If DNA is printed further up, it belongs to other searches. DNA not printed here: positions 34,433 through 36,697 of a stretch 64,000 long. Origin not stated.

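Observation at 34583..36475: Rosetta-stone fusion of an Asp/Asn-beta-hydroxylase-type cupin with a PAPS-type sulfotransferase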

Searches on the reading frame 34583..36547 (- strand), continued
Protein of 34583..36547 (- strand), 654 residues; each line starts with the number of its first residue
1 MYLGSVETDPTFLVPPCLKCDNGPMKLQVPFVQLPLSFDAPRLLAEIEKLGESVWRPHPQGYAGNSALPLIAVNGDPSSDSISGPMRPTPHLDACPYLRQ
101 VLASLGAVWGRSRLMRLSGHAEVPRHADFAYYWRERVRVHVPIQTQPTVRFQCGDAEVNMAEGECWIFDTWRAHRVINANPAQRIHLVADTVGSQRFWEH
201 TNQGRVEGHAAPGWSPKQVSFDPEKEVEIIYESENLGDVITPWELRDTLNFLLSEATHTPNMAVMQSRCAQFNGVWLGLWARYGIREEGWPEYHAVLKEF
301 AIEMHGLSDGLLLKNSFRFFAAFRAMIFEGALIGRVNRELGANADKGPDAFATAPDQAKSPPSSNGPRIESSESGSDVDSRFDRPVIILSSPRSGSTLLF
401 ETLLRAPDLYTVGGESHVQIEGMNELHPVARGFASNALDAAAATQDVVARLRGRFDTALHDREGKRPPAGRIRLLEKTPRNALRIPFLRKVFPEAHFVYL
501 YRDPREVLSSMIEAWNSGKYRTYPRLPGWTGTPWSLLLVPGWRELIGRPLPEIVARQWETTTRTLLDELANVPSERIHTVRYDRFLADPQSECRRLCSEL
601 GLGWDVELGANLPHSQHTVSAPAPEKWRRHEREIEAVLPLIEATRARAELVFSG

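Call 31: find_related_loci(query=A1, collection=genome_contigs, flank=10000)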
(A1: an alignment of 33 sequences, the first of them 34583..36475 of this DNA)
Query A1 (630 aa) in genome_contigs; peptide patterns used: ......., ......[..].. (x = any residue, [..] = any of these).
600 stretches matched a pattern (row limit reached: there are more); 594 encode a relative of the query (tblastn E <= 1e-3); the best 80 are kept; 80 distinct loci.
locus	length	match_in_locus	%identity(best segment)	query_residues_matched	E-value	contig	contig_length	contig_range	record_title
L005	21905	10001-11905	71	1-630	0e+0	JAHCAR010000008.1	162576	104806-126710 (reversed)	MAG: Dokdonella sp. isolate ACE_PRO72 PRO72_8, whole genome shotgun sequence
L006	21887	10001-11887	73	1-625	0e+0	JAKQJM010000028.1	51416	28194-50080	MAG: Pseudomonadota bacterium isolate USDV_maxbin.051 k141_135019, whole genome shotgun sequence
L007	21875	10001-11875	66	1-625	0e+0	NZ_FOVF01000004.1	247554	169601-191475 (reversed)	Dokdonella immobilis strain CGMCC 1.7659, whole genome shotgun sequence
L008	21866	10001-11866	64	1-617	0e+0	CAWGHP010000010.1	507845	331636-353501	MAG: uncultured Gammaproteobacteria bacterium isolate MFD02832.bin.1.152 genome assembly, contig: contig_6511, whole gen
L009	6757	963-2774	56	1-625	0e+0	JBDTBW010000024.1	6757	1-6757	MAG: Rhodanobacteraceae bacterium isolate cluster2_bin.141 k127_1008478, whole genome shotgun sequence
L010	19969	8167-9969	56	1-620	0e+0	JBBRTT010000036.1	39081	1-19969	MAG: Lysobacterales bacterium isolate La2_metabat2.271 La2_metabat2.271_K_1784846L39081_cov_22.4408, whole genome shotgu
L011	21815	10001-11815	56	1-625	0e+0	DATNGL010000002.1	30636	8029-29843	MAG TPA_asm: Rhodanobacter sp. isolate SMAG_U11320 k141_929356, whole genome shotgun sequence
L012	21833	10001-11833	56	1-623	0e+0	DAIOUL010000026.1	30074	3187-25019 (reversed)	MAG TPA_asm: Rhodanobacteraceae bacterium isolate CTOTU9906 NODE_99_length_30074_cov_7.997568, whole genome shotgun sequ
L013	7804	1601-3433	55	1-627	0e+0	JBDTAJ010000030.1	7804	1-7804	MAG: Rhodanobacteraceae bacterium isolate cluster2_bin.106 k127_4306857, whole genome shotgun sequence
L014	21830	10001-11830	54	1-625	0e+0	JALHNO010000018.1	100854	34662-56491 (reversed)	MAG: Proteobacteria bacterium isolate Bin_66_1 c_000000001297, whole genome shotgun sequence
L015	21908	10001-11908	54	1-625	0e+0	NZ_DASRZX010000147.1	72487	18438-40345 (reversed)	MAG: Dyella sp. isolate SMAG_U15110 k141_2093283, whole genome shotgun sequence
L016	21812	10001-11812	55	1-625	0e+0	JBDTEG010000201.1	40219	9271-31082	MAG: Rhodanobacter sp. isolate cluster2_bin.198 k127_548271, whole genome shotgun sequence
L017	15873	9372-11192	55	1-625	0e+0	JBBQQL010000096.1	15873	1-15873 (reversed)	MAG: Lysobacterales bacterium isolate Co_metawrap_1578 Cmw_1578_k141_1816084_length_15873_cov_11.9972, whole genome shot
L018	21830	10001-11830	57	1-625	0e+0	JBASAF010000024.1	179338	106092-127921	MAG: Rhodanobacter sp. isolate MFD12186_ilm_asm_bin16 k127_13852, whole genome shotgun sequence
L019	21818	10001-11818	55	1-625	0e+0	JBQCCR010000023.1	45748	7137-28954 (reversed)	MAG: Rhodanobacteraceae bacterium isolate bin045 k141_446034, whole genome shotgun sequence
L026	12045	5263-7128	53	1-627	0e+0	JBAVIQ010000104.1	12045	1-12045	MAG: Steroidobacteraceae bacterium isolate MFD04666_ilm_asm_bin11 k127_80082, whole genome shotgun sequence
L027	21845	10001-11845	53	1-627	0e+0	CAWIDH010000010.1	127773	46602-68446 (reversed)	MAG: uncultured Gammaproteobacteria bacterium isolate MFD00962.bin.2.116 genome assembly, contig: contig_150765, whole g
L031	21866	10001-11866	52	1-625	0e+0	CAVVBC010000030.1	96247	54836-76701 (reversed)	MAG: uncultured Gammaproteobacteria bacterium isolate MFD09730.bin.3.255 genome assembly, contig: contig_48627, whole ge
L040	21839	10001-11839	53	1-625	0e+0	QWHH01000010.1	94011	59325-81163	MAG: Lysobacterales bacterium PRO7 test_scaffold_195, whole genome shotgun sequence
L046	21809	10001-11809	53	1-625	0e+0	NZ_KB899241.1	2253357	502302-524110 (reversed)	Rudaea cellulosilytica DSM 22992 F455DRAFT_scaffold00001.1, whole genome shotgun sequence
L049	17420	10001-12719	52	1-624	0e+0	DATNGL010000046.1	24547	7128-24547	MAG TPA_asm: Rhodanobacter sp. isolate SMAG_U11320 k141_2808400, whole genome shotgun sequence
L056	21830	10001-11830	52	1-625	0e+0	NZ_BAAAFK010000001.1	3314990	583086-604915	Rhodanobacter soli strain JCM 16126 sequence1, whole genome shotgun sequence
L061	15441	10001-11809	51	1-624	0e+0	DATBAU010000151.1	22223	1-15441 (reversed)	MAG TPA_asm: Rudaea sp. isolate SMAG_U5740 k141_1777172, whole genome shotgun sequence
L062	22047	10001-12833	53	1-627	0e+0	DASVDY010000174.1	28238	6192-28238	MAG TPA_asm: Rhodanobacteraceae bacterium isolate SMAG_U2046 k141_981556, whole genome shotgun sequence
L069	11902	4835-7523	53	1-630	0e+0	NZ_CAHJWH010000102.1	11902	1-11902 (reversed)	Caulobacter sp. S45 isolate Lichen_MAGs_cladonia1, whole genome shotgun sequence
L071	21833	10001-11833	50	1-624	0e+0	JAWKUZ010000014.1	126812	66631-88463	MAG: Hyphomonadaceae bacterium isolate ABC2.77 ABC2.77.fa-14, whole genome shotgun sequence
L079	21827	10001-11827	52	1-627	0e+0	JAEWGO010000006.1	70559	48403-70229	MAG: Proteobacteria bacterium isolate OH_PBlB_32 k127_861730, whole genome shotgun sequence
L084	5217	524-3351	51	1-625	0e+0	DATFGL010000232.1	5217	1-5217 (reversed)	MAG TPA_asm: Rhodanobacteraceae bacterium isolate SMAG_U8661 k141_1721494, whole genome shotgun sequence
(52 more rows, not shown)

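Call 36: search_protein_families(library=pfam, proteins=[L071:11864-13858:+, L056:6342-8174:+, L056:3235-6276:+, L069:7545-10082:-, L056:14973-16703:+, L031:8770-9846:-, L026:9804-10964:+, L026:8820-9797:-, L027:7144-8748:+, L049:1-1965:-], max_evalue=0.001)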
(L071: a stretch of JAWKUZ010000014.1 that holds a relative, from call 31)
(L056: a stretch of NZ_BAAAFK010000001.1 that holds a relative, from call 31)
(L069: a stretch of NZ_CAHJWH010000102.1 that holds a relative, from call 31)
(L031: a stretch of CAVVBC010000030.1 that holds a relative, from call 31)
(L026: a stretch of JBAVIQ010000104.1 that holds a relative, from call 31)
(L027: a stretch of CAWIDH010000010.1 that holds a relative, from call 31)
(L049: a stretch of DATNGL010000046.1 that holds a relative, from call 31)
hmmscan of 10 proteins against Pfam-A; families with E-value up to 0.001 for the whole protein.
L071:11864-13858:+ (664 aa): 14 families
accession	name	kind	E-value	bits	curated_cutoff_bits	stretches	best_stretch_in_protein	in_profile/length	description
PF13469.12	Sulfotransfer_3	-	2.4e-43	149.4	27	1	414-606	1-216/216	Sulfotransferase family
PF13428.12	TPR_14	-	2.1e-18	65.4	23.5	0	142-180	6-44/44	Tetratricopeptide repeat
PF14559.12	TPR_19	-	1.8e-17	63.8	25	2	17-68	5-56/68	Tetratricopeptide repeat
PF23914.1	TPR_CcmH_CycH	-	1.6e-15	57.7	42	2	146-265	25-147/158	Cytochrome c-type biogenesis protein H TPR domain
PF13432.12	TPR_16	-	1.4e-14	54.6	32.7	1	213-271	5-63/65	Tetratricopeptide repeat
PF13431.12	TPR_17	-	4.7e-11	42.5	24.4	0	194-225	2-33/34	Tetratricopeptide repeat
PF13181.12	TPR_8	-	2.4e-10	40.2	25.7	0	274-305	2-33/34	Tetratricopeptide repeat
PF12895.13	ANAPC3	-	3.7e-10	40.4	27.2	0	230-298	14-81/82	Anaphase-promoting complex, cyclosome, subunit 3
PF00515.34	TPR_1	-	3.2e-09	36.7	27.8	0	280-305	8-33/34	Tetratricopeptide repeat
PF07719.23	TPR_2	-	3.7e-08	33.3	27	0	346-373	3-30/34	Tetratricopeptide repeat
PF00685.33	Sulfotransfer_1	-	1.7e-07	31.3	22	1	412-623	1-202/255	Sulfotransferase domain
PF13174.12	TPR_6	-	1e-05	26.3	26.3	0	6-35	2-32/33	Tetratricopeptide repeat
PF14561.12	TPR_20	-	3.8e-05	24.3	25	0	223-260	6-43/90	Tetratricopeptide repeat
PF13414.12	TPR_11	-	0.00022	21.3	26.8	0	280-316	1-37/42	TPR repeat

L056:6342-8174:+ (610 aa): 15 families
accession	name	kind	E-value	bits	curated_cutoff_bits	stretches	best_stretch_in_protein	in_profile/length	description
PF13469.12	Sulfotransfer_3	-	2.4e-35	123.2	27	1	356-544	1-214/216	Sulfotransferase family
PF14559.12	TPR_19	-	8.3e-16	58.5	25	2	193-239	11-57/68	Tetratricopeptide repeat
PF13428.12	TPR_14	-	2.2e-15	56.1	23.5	0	38-78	3-43/44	Tetratricopeptide repeat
PF13432.12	TPR_16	-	1.4e-14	54.6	32.7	2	49-102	10-63/65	Tetratricopeptide repeat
PF00685.33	Sulfotransfer_1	-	2.4e-14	53.8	22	1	356-554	3-194/255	Sulfotransferase domain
PF07719.23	TPR_2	-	1.1e-10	41.2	27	0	73-103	4-34/34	Tetratricopeptide repeat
PF13431.12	TPR_17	-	2.2e-09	37.3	24.4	0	59-90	2-33/34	Tetratricopeptide repeat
PF23914.1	TPR_CcmH_CycH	-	4.5e-07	30.3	42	0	16-68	101-153/158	Cytochrome c-type biogenesis protein H TPR domain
PF12895.13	ANAPC3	-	5.1e-07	30.3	27.2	0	16-93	3-79/82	Anaphase-promoting complex, cyclosome, subunit 3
PF13181.12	TPR_8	-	4.7e-06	26.8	25.7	0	208-231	2-25/34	Tetratricopeptide repeat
PF13174.12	TPR_6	-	5.6e-06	27.1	26.3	0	208-235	1-28/33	Tetratricopeptide repeat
PF24575.1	TPR_Slam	-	1e-05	26.3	35.2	0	155-228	29-102/104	Surface lipoprotein assembly modifier, N-terminal TPR repeats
PF07721.20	TPR_4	-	3.3e-05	24.5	27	0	248-271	3-26/26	Tetratricopeptide repeat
PF00515.34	TPR_1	-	7.3e-05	22.9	27.8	0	210-231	4-25/34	Tetratricopeptide repeat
PF13371.12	TPR_9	-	0.00079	19.8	35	0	49-103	8-62/73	Tetratricopeptide repeat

L056:3235-6276:+ (1013 aa): 2 families
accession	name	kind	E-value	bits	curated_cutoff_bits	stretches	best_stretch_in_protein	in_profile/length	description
PF00593.30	TonB_dep_Rec_b-barrel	-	3e-23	83.8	27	1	387-975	21-436/436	TonB dependent receptor-like, beta-barrel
PF07715.20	Plug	-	3.9e-22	79.2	23.9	1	77-182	4-107/107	TonB-dependent Receptor Plug Domain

L069:7545-10082:- (845 aa): 2 families
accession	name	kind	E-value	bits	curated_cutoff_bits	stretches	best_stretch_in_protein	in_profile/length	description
PF00593.30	TonB_dep_Rec_b-barrel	-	2.5e-34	120.4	27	1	319-798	29-436/436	TonB dependent receptor-like, beta-barrel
PF07715.20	Plug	-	5.1e-17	62.8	23.9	1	54-174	3-107/107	TonB-dependent Receptor Plug Domain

L056:14973-16703:+ (576 aa): 7 families
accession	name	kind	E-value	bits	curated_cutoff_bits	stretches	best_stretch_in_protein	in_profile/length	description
PF05118.21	Asp_Arg_Hydrox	-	8.8e-46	156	22.6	1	379-545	1-157/157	Aspartyl/Asparaginyl beta-hydroxylase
PF13432.12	TPR_16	-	1.5e-08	35.4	32.7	0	228-271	12-54/65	Tetratricopeptide repeat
PF07719.23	TPR_2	-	5.1e-07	29.8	27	0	157-178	13-34/34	Tetratricopeptide repeat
PF14559.12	TPR_19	-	1.1e-06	29.3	25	0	157-213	3-59/68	Tetratricopeptide repeat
PF00515.34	TPR_1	-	2.7e-06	27.4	27.8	0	249-270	3-24/34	Tetratricopeptide repeat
PF13428.12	TPR_14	-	7.4e-06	26.6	23.5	0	147-186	3-42/44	Tetratricopeptide repeat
PF13176.12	TPR_7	-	0.00092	19.6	27.9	0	157-178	11-32/36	Tetratricopeptide repeat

L031:8770-9846:- (358 aa): 0 families

L026:9804-10964:+ (386 aa): 2 families
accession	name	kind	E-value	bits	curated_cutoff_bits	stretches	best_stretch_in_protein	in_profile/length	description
PF13650.11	Asp_protease_2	-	3.4e-23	82.6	24.3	2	108-197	2-89/90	Aspartyl protease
PF13975.11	gag-asp_proteas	-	4.8e-20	72.4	28.2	2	108-201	2-92/92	gag-polyprotein putative aspartyl protease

L026:8820-9797:- (325 aa): 1 family
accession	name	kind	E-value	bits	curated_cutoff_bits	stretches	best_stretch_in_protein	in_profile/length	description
PF13640.12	2OG-FeII_Oxy_3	-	2.1e-13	51.5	27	1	214-317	2-98/98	2OG-Fe(II) oxygenase superfamily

L027:7144-8748:+ (534 aa): 1 family
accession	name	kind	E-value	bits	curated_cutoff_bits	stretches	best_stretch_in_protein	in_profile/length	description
PF13640.12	2OG-FeII_Oxy_3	-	6e-10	40.4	27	1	395-485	3-97/98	2OG-Fe(II) oxygenase superfamily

L049:1-1965:- (655 aa): 0 families

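Call 43: search_protein_families(library=ncbifam, proteins=[P0124, L031:8770-9846:-, L071:11864-13858:+, L056:14973-16703:+, L026:8820-9797:-], max_evalue=0.001)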
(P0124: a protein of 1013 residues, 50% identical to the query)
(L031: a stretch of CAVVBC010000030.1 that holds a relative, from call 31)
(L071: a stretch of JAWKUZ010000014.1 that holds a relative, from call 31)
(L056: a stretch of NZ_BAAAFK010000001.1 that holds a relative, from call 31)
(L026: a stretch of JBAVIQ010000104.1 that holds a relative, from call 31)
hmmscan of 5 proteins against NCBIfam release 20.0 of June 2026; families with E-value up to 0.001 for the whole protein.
P0124 (1013 aa): 2 families
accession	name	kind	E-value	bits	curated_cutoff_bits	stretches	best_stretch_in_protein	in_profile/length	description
TIGR03032.1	TIGR03032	hypoth_equivalog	9e-116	386.5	251.5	1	658-979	3-325/335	TIGR03032 family protein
NF052394.1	NodProtNoeE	equivalog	1.6e-05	23.8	500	0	349-477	14-141/387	nodulation protein NoeE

L031:8770-9846:- (358 aa): 0 families

L071:11864-13858:+ (664 aa): 10 families
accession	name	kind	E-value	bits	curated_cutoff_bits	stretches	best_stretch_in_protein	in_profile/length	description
TIGR02917.1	PEP_TPR_lipo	equivalog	7.6e-18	63.8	312.2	2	148-318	510-680/899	XrtA/PEP-CTERM system TPR-repeat protein PrsT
NF040959.1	MamA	equivalog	3.2e-16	59.4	200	1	223-314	89-180/204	magnetosome protein MamA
NF052415.1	T3SS_chap_SctY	equivalog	7.9e-11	42.4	70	1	212-301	13-105/106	type III secretion apparatus assembly chaperone SctY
NF033762.1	social_mot_Tgl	equivalog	1.8e-09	37.4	225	1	179-265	40-126/252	social motility TPR repeat lipoprotein Tgl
TIGR02521.1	type_IV_pilW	equivalog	5e-07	29.5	154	0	245-309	37-101/234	type IV pilus biogenesis/stability protein PilW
NF033920.0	C39_PA2778_fam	equivalog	5.9e-07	29.1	150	0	145-234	164-253/255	PA2778 family cysteine peptidase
TIGR02552.1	LcrH_SycD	equivalog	2.6e-06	27.2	104.8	0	227-314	6-93/136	SycD/LcrH family type III secretion system chaperone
NF052400.1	M48_BAM_BepA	equivalog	2.6e-06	26.5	570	0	147-213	385-451/483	beta-barrel assembly-enhancing protease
TIGR03939.1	PGA_TPR_OMP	equivalog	9.7e-06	24.1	366.65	1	147-253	405-511/800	poly-beta-1,6 N-acetyl-D-glucosamine export porin PgaA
NF008520.0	PRK11447.1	equivalog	0.00037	18.4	858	0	15-95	615-695/1157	cellulose synthase complex outer membrane protein BcsC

L056:14973-16703:+ (576 aa): 6 families
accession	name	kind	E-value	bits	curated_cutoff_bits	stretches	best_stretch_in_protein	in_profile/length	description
NF052565.1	OrnLipAcylHsRhiz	equivalog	9.7e-34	116.7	450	1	362-545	40-213/259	ornithine lipid ester-linked acyl 2-hydroxylase OlsC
NF033391.2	lipid_A_LpxO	equivalog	1.6e-21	76.7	500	1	358-542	46-218/297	lipid A hydroxylase LpxO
NF040959.1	MamA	equivalog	2.4e-11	43.4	200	1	149-274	41-166/204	magnetosome protein MamA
TIGR02917.1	PEP_TPR_lipo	equivalog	4.1e-08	31.6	312.2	1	151-269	403-521/899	XrtA/PEP-CTERM system TPR-repeat protein PrsT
TIGR02521.1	type_IV_pilW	equivalog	1.5e-06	27.9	154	0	156-216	146-206/234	type IV pilus biogenesis/stability protein PilW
TIGR02552.1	LcrH_SycD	equivalog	1.9e-05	24.4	104.8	1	169-283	8-122/136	SycD/LcrH family type III secretion system chaperone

L026:8820-9797:- (325 aa): 0 families

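Call 51: search_dna_similar(query=window:34583-36475:-, collection=plasmids, mode=protein, max_rows=10)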
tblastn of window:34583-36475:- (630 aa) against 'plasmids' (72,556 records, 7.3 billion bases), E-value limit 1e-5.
Records with a match: 26; places in all: 29; records where one place covers at least 80% of the query: 2.
Best place of each record, by identity: <60% 26.
By first word of the organism name: Streptomyces 17; Xylella 2; Diaphorobacter 1; Asticcacaulis 1; Eleftheria 1; Acaryochloris 1; Sagittula 1; Paroceanicella 1; Azospirillum 1.
By predicted mobility (MOB-suite, as given by PLSDB): non-mobilizable 14; mobilizable 8; conjugative 4.
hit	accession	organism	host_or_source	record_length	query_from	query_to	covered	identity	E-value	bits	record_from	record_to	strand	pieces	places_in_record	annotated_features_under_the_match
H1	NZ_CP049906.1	Diaphorobacter sp. HDW4B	single bacterial strain,Hydrophilus ...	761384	1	624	99%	41.2%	4e-137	449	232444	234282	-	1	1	sulfotransferase | IPTL-CTERM sorting domain-containing protein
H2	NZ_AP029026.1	Asticcacaulis sp. DW145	-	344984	1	619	98%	40.8%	6e-126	417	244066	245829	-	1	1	sulfotransferase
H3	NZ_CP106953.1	Eleftheria terrae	soil sample,soil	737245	359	604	39%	40.1%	7e-44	176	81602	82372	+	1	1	sulfotransferase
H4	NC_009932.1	Acaryochloris marina MBIC11017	-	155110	357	623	42%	29.5%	1e-21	107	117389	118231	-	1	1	sulfotransferase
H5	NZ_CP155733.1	Sagittula stellata E-37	Pure Culture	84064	360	581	35%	27.5%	8e-6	57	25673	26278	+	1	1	sulfotransferase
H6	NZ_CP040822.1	Paroceanicella profunda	Cell culture,Deep seawater from Mariana ...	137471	361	619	41%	22.9%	1e-6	60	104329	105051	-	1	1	sulfotransferase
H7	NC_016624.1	Azospirillum lipoferum 4B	-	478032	1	166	26%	35.2%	3e-22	110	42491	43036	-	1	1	EamA family transporter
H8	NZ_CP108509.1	Streptomyces sp. NBC_01237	-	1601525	445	617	27%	33.3%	2e-18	98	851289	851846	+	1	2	none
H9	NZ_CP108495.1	Streptomyces sp. NBC_01241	-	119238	8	168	26%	33.9%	4e-8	64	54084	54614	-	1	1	aspartyl/asparaginyl beta-hydroxylase domain-containing protein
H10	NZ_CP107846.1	Streptomyces sp. NBC_00513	-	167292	8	168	26%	33.5%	8e-11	73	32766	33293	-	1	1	aspartyl/asparaginyl beta-hydroxylase domain-containing protein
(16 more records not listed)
